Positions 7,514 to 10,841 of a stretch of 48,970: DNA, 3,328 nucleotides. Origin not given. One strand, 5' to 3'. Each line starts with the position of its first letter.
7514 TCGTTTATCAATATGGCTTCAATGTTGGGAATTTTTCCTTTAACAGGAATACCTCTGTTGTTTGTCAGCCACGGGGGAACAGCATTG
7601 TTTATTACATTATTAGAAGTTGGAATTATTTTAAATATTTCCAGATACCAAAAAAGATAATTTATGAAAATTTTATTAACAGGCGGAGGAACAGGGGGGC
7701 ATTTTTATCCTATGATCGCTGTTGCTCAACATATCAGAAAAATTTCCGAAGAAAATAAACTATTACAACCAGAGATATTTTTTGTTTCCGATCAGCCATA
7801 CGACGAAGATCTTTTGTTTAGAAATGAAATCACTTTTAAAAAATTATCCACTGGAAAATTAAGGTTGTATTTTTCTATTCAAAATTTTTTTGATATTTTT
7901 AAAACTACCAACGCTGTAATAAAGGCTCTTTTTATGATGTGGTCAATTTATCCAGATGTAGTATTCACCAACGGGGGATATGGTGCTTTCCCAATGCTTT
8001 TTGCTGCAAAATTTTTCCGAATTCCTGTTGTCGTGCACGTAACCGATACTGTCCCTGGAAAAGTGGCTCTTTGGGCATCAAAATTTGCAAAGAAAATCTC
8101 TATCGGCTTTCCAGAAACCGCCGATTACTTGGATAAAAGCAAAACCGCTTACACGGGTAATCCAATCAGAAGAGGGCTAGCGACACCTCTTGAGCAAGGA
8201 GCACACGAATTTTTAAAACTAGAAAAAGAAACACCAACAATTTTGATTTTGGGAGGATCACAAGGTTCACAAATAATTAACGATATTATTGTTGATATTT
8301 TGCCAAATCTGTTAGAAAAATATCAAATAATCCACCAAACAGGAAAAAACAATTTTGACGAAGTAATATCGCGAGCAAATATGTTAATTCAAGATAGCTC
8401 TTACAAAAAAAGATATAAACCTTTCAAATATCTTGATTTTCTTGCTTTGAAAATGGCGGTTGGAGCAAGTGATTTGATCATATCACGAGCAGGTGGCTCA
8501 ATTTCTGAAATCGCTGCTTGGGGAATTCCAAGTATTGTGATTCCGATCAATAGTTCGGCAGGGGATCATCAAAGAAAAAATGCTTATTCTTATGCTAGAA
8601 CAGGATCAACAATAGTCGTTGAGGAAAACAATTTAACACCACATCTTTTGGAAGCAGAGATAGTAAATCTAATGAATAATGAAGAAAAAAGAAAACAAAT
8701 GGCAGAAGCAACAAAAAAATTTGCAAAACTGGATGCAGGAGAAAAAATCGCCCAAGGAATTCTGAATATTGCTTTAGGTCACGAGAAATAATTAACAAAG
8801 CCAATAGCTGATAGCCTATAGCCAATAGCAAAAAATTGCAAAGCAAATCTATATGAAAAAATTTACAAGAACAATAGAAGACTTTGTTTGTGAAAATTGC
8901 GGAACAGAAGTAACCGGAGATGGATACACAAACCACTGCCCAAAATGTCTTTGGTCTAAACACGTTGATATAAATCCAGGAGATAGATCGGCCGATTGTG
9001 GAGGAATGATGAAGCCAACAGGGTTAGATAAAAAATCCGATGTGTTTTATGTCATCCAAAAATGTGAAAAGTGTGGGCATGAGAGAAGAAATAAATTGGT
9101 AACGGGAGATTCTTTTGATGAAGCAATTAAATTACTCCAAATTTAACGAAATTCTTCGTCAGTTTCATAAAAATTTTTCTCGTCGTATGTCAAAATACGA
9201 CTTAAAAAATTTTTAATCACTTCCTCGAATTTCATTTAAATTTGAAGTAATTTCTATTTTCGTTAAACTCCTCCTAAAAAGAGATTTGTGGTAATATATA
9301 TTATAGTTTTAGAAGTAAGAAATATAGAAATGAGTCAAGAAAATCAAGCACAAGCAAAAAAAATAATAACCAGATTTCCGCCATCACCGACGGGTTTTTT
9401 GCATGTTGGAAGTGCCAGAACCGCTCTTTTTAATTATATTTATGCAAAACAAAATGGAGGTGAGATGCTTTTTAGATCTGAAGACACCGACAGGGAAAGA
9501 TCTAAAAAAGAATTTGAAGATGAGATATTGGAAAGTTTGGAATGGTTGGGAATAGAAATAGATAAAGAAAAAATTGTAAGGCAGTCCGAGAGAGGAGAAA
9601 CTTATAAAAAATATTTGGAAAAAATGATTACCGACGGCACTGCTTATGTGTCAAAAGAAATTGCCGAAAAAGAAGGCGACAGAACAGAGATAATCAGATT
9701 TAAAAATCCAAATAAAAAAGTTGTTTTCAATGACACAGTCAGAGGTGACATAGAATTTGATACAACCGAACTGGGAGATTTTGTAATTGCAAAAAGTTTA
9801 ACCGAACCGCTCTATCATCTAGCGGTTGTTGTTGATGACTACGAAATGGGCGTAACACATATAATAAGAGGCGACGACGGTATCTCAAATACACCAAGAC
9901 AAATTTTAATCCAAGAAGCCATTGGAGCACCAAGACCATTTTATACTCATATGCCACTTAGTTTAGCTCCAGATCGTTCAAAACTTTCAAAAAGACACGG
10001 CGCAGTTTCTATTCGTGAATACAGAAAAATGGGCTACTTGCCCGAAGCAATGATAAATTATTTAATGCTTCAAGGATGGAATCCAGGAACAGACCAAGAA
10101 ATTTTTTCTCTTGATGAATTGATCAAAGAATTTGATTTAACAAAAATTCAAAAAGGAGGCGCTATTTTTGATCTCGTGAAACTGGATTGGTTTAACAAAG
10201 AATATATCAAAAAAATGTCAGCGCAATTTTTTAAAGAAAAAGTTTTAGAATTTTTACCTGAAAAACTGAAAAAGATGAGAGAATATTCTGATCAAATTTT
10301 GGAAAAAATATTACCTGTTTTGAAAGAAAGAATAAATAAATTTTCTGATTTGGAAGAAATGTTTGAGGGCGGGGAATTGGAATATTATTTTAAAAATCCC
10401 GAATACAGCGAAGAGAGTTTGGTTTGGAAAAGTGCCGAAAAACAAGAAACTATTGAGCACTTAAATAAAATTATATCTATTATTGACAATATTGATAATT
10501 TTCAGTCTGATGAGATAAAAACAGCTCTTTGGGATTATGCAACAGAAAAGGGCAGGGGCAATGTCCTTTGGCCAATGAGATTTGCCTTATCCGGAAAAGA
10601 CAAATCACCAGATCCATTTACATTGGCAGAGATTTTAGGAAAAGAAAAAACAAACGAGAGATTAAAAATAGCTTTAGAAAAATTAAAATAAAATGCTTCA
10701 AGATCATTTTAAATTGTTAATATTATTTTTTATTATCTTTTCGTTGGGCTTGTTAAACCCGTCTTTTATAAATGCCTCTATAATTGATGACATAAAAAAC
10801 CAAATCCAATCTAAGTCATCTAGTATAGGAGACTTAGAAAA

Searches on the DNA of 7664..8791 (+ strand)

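Call 14: search_rna_families(sources=[L001, L003, L005, L006], threshold=evalue, max_evalue=0.0001, show_alignments=2)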
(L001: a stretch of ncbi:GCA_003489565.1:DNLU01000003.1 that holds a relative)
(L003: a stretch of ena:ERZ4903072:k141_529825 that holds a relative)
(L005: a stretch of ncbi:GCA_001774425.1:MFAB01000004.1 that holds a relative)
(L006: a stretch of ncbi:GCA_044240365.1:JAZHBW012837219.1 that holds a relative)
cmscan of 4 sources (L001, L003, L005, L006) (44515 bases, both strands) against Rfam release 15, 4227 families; matches with E-value up to 0.0001: 4.
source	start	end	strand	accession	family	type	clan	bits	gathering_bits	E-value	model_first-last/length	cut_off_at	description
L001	3221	3673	+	RF00010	RNaseP_bact_a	Gene; ribozyme;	CL00002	67.9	100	1.2e-18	1-367/367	no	Bacterial RNase P class A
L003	3230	3669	+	RF00010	RNaseP_bact_a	Gene; ribozyme;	CL00002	52.8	100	1.6e-13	1-367/367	no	Bacterial RNase P class A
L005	3500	3679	+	RF00010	RNaseP_bact_a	Gene; ribozyme;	CL00002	48.8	100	3.6e-12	1-367/367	no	Bacterial RNase P class A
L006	2231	2378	+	RF00010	RNaseP_bact_a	Gene; ribozyme;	CL00002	46.4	100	2.4e-11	1-367/367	no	Bacterial RNase P class A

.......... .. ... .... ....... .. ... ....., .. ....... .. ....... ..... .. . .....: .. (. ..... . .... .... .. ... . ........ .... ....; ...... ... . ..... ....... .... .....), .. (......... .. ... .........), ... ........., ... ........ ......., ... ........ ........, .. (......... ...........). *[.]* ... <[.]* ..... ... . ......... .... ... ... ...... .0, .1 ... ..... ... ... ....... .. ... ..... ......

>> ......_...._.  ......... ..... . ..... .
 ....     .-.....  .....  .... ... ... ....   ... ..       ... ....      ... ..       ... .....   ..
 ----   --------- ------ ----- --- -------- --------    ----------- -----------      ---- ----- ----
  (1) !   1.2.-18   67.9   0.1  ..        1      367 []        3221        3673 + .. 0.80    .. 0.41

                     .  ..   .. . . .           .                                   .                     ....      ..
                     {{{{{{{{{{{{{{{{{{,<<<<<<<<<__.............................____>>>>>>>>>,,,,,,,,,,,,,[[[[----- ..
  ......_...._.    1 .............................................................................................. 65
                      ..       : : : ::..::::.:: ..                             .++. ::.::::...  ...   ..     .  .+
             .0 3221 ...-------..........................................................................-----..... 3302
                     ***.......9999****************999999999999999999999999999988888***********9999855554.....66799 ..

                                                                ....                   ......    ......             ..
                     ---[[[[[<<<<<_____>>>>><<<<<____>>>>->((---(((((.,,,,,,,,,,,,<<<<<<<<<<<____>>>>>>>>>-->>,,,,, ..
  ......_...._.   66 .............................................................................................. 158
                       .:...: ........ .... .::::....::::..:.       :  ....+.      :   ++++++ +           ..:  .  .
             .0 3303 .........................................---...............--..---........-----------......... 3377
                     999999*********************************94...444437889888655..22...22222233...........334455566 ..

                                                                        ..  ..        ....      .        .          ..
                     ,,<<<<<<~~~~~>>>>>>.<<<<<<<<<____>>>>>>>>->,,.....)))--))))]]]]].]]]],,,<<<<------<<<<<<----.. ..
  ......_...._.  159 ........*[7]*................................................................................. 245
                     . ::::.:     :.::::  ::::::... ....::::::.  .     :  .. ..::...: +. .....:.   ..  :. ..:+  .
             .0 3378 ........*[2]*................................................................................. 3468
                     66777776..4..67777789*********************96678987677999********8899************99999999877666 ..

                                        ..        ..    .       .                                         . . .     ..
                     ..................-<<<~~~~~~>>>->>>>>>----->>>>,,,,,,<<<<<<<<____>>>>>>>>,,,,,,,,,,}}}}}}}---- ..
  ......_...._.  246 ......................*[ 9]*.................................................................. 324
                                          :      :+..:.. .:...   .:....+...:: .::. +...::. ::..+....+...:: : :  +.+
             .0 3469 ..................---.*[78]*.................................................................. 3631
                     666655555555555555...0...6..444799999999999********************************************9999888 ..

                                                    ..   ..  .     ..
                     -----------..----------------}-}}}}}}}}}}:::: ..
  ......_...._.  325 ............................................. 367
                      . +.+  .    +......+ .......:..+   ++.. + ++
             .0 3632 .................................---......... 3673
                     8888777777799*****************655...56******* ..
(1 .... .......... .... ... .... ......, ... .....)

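Call 42: search_rna_families(sources=[L007, L011, L009], threshold=evalue, max_evalue=0.000001, show_alignments=2)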
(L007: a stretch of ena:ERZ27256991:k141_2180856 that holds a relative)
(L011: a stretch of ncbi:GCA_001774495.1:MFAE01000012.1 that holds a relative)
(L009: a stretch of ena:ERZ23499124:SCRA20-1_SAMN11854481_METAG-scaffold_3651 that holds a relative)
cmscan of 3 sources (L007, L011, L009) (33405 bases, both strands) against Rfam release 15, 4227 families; matches with E-value up to 0.000001: 3.
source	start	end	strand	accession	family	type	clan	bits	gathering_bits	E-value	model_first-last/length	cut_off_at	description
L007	3223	3545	+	RF00010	RNaseP_bact_a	Gene; ribozyme;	CL00002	107.3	100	4.1e-32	1-367/367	no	Bacterial RNase P class A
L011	2887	3351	+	RF00010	RNaseP_bact_a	Gene; ribozyme;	CL00002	80.9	100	3.6e-23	1-367/367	no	Bacterial RNase P class A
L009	2915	3397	+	RF00010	RNaseP_bact_a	Gene; ribozyme;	CL00002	55.4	100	1.5e-14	1-367/367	no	Bacterial RNase P class A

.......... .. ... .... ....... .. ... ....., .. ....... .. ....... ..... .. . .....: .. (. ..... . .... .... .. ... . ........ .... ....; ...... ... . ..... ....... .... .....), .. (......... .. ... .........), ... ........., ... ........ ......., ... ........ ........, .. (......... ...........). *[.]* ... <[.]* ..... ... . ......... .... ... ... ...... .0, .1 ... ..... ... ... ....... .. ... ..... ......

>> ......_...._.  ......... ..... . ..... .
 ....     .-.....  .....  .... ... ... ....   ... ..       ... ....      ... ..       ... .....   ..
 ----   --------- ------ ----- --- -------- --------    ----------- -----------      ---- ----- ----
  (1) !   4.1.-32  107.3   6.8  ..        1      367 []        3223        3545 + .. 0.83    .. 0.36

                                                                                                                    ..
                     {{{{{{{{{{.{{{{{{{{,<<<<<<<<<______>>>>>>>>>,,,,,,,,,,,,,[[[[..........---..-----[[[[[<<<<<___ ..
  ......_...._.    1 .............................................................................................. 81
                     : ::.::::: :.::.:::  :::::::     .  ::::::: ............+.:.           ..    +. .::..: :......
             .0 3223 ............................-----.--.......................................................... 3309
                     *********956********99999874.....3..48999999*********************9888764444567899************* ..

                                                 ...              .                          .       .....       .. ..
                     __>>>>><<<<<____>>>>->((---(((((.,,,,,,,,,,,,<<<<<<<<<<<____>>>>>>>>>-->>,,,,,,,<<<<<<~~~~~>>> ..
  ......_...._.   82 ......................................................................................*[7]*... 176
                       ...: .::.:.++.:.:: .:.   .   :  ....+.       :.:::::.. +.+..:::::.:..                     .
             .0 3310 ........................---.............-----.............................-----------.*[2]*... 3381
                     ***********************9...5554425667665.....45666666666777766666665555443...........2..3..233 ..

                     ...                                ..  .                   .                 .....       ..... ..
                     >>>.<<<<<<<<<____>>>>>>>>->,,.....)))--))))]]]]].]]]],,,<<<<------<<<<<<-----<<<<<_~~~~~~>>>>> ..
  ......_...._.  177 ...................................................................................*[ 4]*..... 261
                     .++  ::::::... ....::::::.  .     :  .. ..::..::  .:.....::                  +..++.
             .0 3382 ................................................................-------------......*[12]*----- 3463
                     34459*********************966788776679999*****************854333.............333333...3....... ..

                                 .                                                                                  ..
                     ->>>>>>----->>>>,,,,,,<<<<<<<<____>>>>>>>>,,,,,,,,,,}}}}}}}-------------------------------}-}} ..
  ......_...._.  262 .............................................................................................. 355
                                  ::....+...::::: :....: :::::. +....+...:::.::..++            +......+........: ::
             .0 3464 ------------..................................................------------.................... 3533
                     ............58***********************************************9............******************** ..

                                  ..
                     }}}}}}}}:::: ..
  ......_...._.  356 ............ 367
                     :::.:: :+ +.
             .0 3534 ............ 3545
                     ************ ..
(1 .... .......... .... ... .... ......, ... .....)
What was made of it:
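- On Bacterial RNase P RNA class A (Rfam RF00010): The failure is caused by the 140-211-nt inserts: the insertion-free orthologue L007 scores 107.3 bits over model positions 1-367 (call 42).
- L007 scores 107.3 bits on RF00010 against a gathering score of 100, over the full model (call 42).
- Tried and rejected: In relatives with inserts it mis-assigns 5' helices, for example aligning model P3 to the tip of copy 2 in L001 and swallowing P7/P8 into a 155-nt gap in L011 (calls 14, 42).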

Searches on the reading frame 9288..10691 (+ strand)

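Call 7: search_protein_families(library=pfam, proteins=[window:9288-10691:+])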
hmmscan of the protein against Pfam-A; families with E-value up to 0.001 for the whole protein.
window:9288-10691:+ (467 aa): 2 families
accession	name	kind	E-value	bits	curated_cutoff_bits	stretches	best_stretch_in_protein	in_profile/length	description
PF00749.27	tRNA-synt_1c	-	2.8e-87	293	23.4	2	128-301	138-314/314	tRNA synthetases class I (E and Q), catalytic domain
PF19269.4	Anticodon_2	-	2.2e-26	93.4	23.6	1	327-463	6-141/141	Anticodon binding domain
